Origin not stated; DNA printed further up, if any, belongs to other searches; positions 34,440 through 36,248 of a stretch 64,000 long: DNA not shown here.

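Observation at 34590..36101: VirB9-like protein fused to a low-complexity linker and a SPOR-like peptidoglycan-binding domain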

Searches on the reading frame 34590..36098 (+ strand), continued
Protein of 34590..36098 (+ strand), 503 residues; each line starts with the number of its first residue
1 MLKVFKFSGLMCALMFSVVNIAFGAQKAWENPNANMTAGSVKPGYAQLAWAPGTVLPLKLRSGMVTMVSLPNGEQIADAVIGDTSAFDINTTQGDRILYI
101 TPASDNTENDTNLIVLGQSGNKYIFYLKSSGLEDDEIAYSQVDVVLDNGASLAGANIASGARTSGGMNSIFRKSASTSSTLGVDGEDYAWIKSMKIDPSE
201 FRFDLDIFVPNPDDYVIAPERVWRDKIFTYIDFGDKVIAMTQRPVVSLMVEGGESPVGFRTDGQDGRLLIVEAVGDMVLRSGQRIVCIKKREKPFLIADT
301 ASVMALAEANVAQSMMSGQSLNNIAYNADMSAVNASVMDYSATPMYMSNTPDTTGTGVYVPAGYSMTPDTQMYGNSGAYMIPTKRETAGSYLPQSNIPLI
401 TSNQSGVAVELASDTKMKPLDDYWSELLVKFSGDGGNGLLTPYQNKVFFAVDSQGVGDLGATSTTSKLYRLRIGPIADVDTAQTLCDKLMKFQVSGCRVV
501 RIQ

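Call 33: find_encoding_contigs(protein=P0126, flank=10000, max_places=2)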
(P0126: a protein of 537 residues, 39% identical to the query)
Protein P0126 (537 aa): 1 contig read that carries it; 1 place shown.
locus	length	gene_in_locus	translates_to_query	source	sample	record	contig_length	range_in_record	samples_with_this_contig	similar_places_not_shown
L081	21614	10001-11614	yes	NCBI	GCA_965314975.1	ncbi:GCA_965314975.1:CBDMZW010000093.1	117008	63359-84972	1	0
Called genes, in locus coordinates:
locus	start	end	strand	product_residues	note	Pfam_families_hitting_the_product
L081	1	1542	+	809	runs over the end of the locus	PF19044:P-loop_TraG (faint), PF03135:CagE_TrbE_VirB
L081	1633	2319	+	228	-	-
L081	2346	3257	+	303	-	-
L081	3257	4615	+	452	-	-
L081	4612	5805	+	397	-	-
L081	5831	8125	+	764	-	-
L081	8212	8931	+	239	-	PF04335:VirB8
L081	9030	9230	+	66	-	-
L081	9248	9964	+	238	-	PF04335:VirB8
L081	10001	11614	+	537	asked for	PF03524:CagX, PF05036:SPOR (faint)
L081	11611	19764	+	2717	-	-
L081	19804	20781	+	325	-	PF00437:T2SSE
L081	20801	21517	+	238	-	PF25182:NonGDSL, PF00657:Lipase_GDSL, PF13472:Lipase_GDSL_2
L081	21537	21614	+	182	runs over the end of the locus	PF02834:LigT_PEase, PF13563:2_5_RNA_ligase2 (weak)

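Call 34: find_encoding_contigs(protein=P0147, flank=10000, max_places=2)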
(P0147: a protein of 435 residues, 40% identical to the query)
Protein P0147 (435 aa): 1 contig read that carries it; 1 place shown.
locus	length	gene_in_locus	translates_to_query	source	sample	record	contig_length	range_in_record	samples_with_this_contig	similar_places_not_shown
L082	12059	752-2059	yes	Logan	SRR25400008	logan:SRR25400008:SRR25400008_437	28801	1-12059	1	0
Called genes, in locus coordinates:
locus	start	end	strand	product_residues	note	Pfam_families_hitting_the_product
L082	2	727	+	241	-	?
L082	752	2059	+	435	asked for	PF03524:CagX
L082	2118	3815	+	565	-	PF03743:TrbI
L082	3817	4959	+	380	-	PF00437:T2SSE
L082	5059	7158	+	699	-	PF02534:T4SS-DNA_transf, PF10412:TrwB_AAD_bind, PF12696:TraG-D_C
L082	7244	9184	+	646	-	PF13604:AAA_30 (weak), PF00580:UvrD-helicase, PF13245:AAA_19, PF13361:UvrD_C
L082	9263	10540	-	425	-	-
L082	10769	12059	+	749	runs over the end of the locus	PF01751:Toprim, PF01131:Topoisom_bac, PF01396:Zn_ribbon_Top1 (weak)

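Call 59: search_dna_similar(query=window:34590-36098:+, collection=plasmids, mode=protein, max_evalue=0.001, max_rows=25)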
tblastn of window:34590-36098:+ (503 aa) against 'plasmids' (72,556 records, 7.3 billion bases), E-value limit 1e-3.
Records with a match: 23; places in all: 23; records where one place covers at least 80% of the query: 0.
Best place of each record, by identity: <60% 23.
By first word of the organism name: Roseibium 6; Candidatus 3; Thalassospira 2; Aliarcobacter 2; Erythrobacter 1; Sphingosinicella 1; Microvirga 1; Azospirillum 1; Microbulbifer 1; Pararhizobium 1; and 4 more.
By predicted mobility (MOB-suite, as given by PLSDB): non-mobilizable 15; mobilizable 7; conjugative 1.
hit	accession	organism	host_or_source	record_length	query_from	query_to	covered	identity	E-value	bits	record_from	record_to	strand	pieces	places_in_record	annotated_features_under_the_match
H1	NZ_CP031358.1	Erythrobacter aureus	marine sediment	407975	26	292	53%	37.5%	3e-45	177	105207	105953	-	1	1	TrbG/VirB9 family P-type conjugative transfer protein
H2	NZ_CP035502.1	Sphingosinicella sp. BN140058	Cell culture,soil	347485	26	291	53%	37.3%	6e-46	179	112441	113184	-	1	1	TrbG/VirB9 family P-type conjugative transfer protein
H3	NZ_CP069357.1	Microvirga sp. VF16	Vachellia farnesiana,Cell culture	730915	26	289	52%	33.1%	6e-41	165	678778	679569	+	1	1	TrbG/VirB9 family P-type conjugative transfer protein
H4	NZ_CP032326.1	Azospirillum argentinense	soil sample,Agricultural field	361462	26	294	53%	29.7%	1e-23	112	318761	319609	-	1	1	TrbG/VirB9 family P-type conjugative transfer protein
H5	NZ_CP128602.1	Roseibium aggregatum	cell culture,marine biofilms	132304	26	289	52%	27.4%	2e-13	81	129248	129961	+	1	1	TrbG/VirB9 family P-type conjugative transfer protein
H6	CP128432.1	Microbulbifer sp. MKSA007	Smenospongia aurea,bacteria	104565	26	289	52%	26.8%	4e-11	74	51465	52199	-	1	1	TrbG/VirB9 family P-type conjugative transfer protein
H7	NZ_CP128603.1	Roseibium aggregatum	cell culture,marine biofilms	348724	26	291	53%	26.6%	2e-13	81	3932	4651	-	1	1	TrbG/VirB9 family P-type conjugative transfer protein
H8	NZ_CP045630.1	Roseibium aggregatum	-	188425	26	289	52%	26.6%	9e-14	82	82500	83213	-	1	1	TrbG/VirB9 family P-type conjugative transfer protein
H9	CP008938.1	Candidatus Paracaedimonas acanthamoebae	Acanthamoeba polyphaga HN-3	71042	20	288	53%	25.9%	2e-19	100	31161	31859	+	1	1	hypothetical protein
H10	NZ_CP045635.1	Roseibium aggregatum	-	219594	26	289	52%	26.3%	1e-12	78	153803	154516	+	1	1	TrbG/VirB9 family P-type conjugative transfer protein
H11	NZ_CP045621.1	Roseibium aggregatum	-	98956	26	289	52%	26.0%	8e-13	79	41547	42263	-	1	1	TrbG/VirB9 family P-type conjugative transfer protein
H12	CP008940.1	Candidatus Paracaedimonas acanthamoebae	Acanthamoeba polyphaga HN-3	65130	20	288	53%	25.2%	2e-16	90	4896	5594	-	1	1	hypothetical protein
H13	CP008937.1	Candidatus Paracaedimonas acanthamoebae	Acanthamoeba polyphaga HN-3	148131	20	288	53%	25.2%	2e-16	90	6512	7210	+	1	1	hypothetical protein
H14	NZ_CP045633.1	Roseibium aggregatum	-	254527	26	291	53%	25.5%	3e-13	81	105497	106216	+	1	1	TrbG/VirB9 family P-type conjugative transfer protein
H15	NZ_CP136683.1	Thalassospira lucentensis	Macrocystis pyrifera gametophyte,Whole ...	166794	41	288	49%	26.2%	1e-11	75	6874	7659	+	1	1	TrbG/VirB9 family P-type conjugative transfer protein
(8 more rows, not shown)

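Call 60: get_annotated_region(hit=H1, flank=9000)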
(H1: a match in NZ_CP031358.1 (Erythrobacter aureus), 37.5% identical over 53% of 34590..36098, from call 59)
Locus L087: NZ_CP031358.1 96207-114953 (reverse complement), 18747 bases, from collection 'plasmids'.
description: Erythrobacter aureus strain YH-07 plasmid unnamed, complete sequence
organism: Erythrobacter aureus (NCBI taxid 2182384)
taxonomy: Bacteria; Pseudomonadota; Alphaproteobacteria; Sphingomonadales; Erythrobacteraceae; Erythrobacter; Erythrobacter aureus
host: -; source: marine sediment; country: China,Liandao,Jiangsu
typing (MOB-suite, as given by PLSDB): non-mobilizable
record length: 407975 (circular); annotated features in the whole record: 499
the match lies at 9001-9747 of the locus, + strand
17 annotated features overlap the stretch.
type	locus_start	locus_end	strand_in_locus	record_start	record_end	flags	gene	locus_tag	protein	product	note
CDS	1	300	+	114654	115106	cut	-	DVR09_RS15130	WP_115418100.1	hypothetical protein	-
CDS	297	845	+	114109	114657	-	-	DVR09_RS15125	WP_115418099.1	hypothetical protein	-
CDS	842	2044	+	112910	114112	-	-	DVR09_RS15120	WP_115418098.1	DnaB-like helicase C-terminal domain-containing protein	GO:0006260 - DNA replication [Evidence IEA]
CDS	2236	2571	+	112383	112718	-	-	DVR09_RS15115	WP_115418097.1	TrbC/VirB2 family protein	-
CDS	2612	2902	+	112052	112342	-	-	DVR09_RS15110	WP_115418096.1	hypothetical protein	-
CDS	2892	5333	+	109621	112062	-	-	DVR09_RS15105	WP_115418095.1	VirB4 family type IV secretion system protein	-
CDS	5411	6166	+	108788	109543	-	-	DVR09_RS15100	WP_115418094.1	type IV secretion system protein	-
CDS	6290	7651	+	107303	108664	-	-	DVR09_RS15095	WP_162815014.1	hypothetical protein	-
CDS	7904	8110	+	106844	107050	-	-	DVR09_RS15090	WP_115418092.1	hypothetical protein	-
CDS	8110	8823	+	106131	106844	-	-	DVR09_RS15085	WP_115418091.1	VirB8/TrbF family protein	-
CDS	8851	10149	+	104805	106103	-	-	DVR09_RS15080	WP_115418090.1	TrbG/VirB9 family P-type conjugative transfer protein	-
CDS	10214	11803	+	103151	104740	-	-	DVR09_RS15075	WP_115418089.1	TrbI/VirB10 family protein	-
CDS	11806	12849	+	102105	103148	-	-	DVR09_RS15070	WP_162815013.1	ATPase, T2SS/T4P/T4SS family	-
CDS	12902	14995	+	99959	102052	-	-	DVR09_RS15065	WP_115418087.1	type IV secretory system conjugative DNA transfer family protein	-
CDS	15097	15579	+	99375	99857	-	-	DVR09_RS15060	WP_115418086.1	hypothetical protein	-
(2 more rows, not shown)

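Call 62: get_annotated_region(hit=H9, flank=6000)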
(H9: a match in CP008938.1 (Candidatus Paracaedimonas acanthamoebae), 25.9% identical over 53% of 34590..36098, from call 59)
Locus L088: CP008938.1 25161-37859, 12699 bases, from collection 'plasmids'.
description: Candidatus Caedibacter acanthamoebae plasmid Plasmid_00002, complete sequence
organism: Candidatus Paracaedimonas acanthamoebae (NCBI taxid 244581)
taxonomy: Bacteria; Pseudomonadota; Alphaproteobacteria; Holosporales; Caedimonadaceae; Candidatus Paracaedimonas; Candidatus Paracaedimonas acanthamoebae
host: -; source: Acanthamoeba polyphaga HN-3; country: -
typing (MOB-suite, as given by PLSDB): mobilizable; replicon rep_cluster_1687; relaxase MOBQ
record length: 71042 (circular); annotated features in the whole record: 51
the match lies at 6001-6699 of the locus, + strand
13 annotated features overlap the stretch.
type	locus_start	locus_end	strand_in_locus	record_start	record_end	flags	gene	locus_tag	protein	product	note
CDS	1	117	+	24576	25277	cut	-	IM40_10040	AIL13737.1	hypothetical protein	-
CDS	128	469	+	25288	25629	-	-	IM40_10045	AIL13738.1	hypothetical protein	-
CDS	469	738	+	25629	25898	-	-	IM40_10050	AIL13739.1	hypothetical protein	-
CDS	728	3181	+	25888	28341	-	-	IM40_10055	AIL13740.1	hypothetical protein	-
CDS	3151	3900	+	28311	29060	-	-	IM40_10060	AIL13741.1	hypothetical protein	-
CDS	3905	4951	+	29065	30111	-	-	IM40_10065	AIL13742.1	hypothetical protein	-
CDS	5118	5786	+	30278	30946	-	-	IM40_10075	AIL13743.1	hypothetical protein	-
CDS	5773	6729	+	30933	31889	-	-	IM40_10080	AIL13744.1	hypothetical protein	-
CDS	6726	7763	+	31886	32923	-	-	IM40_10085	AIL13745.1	hypothetical protein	-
CDS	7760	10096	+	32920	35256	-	-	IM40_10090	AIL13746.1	hypothetical protein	-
CDS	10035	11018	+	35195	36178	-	-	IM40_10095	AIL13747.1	hypothetical protein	-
CDS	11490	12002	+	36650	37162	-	-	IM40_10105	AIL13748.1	hypothetical protein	-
CDS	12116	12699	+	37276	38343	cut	-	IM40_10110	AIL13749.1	hypothetical protein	-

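Call 63: get_annotated_region(hit=H2, flank=1500)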
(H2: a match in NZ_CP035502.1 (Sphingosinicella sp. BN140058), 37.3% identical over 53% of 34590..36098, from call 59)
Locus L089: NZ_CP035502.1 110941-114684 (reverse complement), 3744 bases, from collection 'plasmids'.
description: Sphingosinicella sp. BN140058 plasmid p1, complete sequence
organism: Sphingosinicella sp. BN140058 (NCBI taxid 1892855)
taxonomy: Bacteria; Pseudomonadota; Alphaproteobacteria; Sphingomonadales; Sphingosinicellaceae; Sphingosinicella; Sphingosinicella sp. BN140058
host: -; source: Cell culture,soil; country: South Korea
typing (MOB-suite, as given by PLSDB): mobilizable; relaxase MOBQ
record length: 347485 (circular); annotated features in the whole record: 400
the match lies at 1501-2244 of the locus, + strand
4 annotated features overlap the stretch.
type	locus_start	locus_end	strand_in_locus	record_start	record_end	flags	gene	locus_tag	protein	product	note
CDS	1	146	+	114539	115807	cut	-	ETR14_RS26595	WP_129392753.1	hypothetical protein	-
CDS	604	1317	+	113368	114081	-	-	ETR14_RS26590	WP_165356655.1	type IV secretion system protein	-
CDS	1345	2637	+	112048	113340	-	-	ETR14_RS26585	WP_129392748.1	TrbG/VirB9 family P-type conjugative transfer protein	-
CDS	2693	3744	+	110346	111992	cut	-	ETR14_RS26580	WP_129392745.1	TrbI/VirB10 family protein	-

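Call 64: get_annotated_region(hit=H3, flank=1500)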
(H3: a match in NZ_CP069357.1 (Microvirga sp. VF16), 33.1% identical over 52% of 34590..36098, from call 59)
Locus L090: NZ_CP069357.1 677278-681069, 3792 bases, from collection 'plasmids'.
description: Microvirga sp. VF16 plasmid pMVF16-3, complete sequence
organism: Microvirga sp. VF16 (NCBI taxid 2807101)
taxonomy: Bacteria; Pseudomonadota; Alphaproteobacteria; Hyphomicrobiales; Methylobacteriaceae; Microvirga; Microvirga sp. VF16
host: -; source: Vachellia farnesiana,Cell culture; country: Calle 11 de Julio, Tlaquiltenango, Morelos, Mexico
typing (MOB-suite, as given by PLSDB): non-mobilizable
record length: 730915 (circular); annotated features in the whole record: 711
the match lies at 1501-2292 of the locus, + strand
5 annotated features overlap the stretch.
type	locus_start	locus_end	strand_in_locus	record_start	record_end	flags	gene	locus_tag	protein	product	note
CDS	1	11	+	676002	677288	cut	-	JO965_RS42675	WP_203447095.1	hypothetical protein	-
CDS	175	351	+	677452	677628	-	-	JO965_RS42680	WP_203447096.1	hypothetical protein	-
CDS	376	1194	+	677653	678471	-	-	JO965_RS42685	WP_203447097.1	VirB8/TrbF family protein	-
CDS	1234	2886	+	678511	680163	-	-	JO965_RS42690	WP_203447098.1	TrbG/VirB9 family P-type conjugative transfer protein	-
CDS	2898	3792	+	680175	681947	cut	-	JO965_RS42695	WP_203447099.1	TrbI/VirB10 family protein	-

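Call 65: get_annotated_region(hit=H4, flank=1500)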
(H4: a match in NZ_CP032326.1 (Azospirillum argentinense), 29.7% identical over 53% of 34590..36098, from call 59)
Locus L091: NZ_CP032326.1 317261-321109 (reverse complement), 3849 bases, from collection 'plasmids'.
description: Azospirillum argentinense strain MTCC4035 plasmid p5, complete sequence
organism: Azospirillum argentinense (NCBI taxid 2970906)
taxonomy: Bacteria; Pseudomonadota; Alphaproteobacteria; Rhodospirillales; Azospirillaceae; Azospirillum; Azospirillum argentinense
host: -; source: soil sample,Agricultural field; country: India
typing (MOB-suite, as given by PLSDB): conjugative; relaxase MOBP,MOBQ; mating-pair formation MPF_T
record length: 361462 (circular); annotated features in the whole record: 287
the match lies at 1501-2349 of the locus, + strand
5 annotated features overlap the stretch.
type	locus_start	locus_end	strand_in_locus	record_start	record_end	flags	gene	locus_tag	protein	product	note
CDS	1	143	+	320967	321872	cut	-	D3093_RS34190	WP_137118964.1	hypothetical protein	-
CDS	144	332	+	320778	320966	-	-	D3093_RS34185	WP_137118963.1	hypothetical protein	-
CDS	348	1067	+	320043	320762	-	-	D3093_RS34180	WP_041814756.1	VirB8/TrbF family protein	-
CDS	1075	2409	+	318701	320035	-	-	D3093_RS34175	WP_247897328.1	TrbG/VirB9 family P-type conjugative transfer protein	-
CDS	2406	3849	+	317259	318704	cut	-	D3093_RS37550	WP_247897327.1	TrbI/VirB10 family protein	-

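Call 66: search_protein_families(library=pfam, proteins=[L087:8851-10146:+, L089:1345-2634:+, L090:1234-2883:+, L091:1075-2406:+, L088:5773-6726:+, P0151, P0154, P0158, P0164, P0167], max_evalue=0.1)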
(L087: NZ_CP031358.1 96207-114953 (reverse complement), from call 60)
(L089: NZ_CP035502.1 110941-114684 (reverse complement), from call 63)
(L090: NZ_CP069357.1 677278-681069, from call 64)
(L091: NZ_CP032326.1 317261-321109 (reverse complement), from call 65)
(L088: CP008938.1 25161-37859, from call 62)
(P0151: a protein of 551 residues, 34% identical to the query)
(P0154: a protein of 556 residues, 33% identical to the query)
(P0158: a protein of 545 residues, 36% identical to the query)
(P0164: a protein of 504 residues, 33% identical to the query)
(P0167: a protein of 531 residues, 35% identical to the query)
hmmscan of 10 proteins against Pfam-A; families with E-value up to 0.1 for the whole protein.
L087:8851-10146:+ (432 aa): 1 family
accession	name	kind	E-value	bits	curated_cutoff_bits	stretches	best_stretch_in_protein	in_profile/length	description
PF03524.21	CagX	-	9.3e-17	61.9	34.2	1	72-297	5-197/198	Conjugal transfer protein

L089:1345-2634:+ (430 aa): 1 family
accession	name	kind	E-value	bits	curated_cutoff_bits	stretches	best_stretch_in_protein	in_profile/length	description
PF03524.21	CagX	-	4.3e-17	63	34.2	1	73-300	4-198/198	Conjugal transfer protein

L090:1234-2883:+ (550 aa): 1 family
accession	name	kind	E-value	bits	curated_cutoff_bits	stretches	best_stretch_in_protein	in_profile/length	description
PF03524.21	CagX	-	2.2e-19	70.5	34.2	1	110-352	4-195/198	Conjugal transfer protein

L091:1075-2406:+ (444 aa): 2 families
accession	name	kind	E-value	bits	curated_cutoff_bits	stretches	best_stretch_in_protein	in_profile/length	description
PF03524.21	CagX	-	1.2e-17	64.8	34.2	1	163-421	6-197/198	Conjugal transfer protein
PF01018.28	GTP1_OBG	-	0.027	14.5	27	1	293-318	12-37/155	GTP1/OBG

L088:5773-6726:+ (318 aa): 2 families
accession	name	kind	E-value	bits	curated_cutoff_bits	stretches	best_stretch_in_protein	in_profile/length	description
PF03524.21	CagX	-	1.7e-31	110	34.2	1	97-310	4-196/198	Conjugal transfer protein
PF08400.16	phage_tail_N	-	0.053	14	26.6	1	170-206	56-91/134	Prophage tail fibre N-terminal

P0151 (551 aa): 1 family
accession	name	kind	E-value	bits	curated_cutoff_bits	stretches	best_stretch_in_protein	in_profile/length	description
PF03524.21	CagX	-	1.2e-13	51.8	34.2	1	109-349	6-195/198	Conjugal transfer protein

P0154 (556 aa): 1 family
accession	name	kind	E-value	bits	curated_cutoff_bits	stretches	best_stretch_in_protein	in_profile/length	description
PF03524.21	CagX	-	1.2e-19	71.4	34.2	1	110-352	4-195/198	Conjugal transfer protein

P0158 (545 aa): 1 family
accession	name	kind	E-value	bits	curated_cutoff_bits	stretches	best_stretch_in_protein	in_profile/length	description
PF03524.21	CagX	-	3.2e-14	53.7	34.2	1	98-342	5-196/198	Conjugal transfer protein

P0164 (504 aa): 1 family
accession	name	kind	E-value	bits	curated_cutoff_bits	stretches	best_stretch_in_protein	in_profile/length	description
PF03524.21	CagX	-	4.1e-24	85.9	34.2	1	56-303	4-197/198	Conjugal transfer protein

P0167 (531 aa): 2 families
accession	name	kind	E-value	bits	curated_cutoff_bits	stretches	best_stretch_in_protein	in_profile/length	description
PF03524.21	CagX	-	7.8e-24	85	34.2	1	67-316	4-198/198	Conjugal transfer protein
PF03775.22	MinC_C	-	0.0054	17.2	33.2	1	152-200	28-76/102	Septum formation inhibitor MinC, C-terminal domain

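Call 82: search_protein_families(library=pfam, proteins=[L081:1633-2316:+, L081:2346-3254:+, L081:3257-4612:+, L081:4612-5802:+, L081:5831-8122:+, L081:9030-9227:+, L081:11611-19761:+], max_evalue=0.01)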
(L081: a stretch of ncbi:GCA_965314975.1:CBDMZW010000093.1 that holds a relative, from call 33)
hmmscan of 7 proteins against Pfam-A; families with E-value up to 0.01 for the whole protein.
L081:1633-2316:+ (228 aa): 0 families

L081:2346-3254:+ (303 aa): 0 families

L081:3257-4612:+ (452 aa): 0 families

L081:4612-5802:+ (397 aa): 0 families

L081:5831-8122:+ (764 aa): 0 families

L081:9030-9227:+ (66 aa): 0 families

L081:11611-19761:+ (2717 aa): 4 families
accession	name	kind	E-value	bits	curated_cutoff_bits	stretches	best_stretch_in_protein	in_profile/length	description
PF21785.3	Bflower_2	-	1.2e-119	392.7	38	21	2130-2223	3-92/112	5-fold beta-flower protein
PF21784.3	Bflower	-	2.6e-41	141.1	25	3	2236-2302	5-69/116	4-fold beta flower protein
PF03743.19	TrbI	-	1.9e-29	103.3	35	1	2413-2605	2-186/188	Bacterial conjugation TrbI-like protein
PF12396.14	DUF3659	-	1e-14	54.5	24.8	3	757-808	11-57/61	Protein of unknown function (DUF3659)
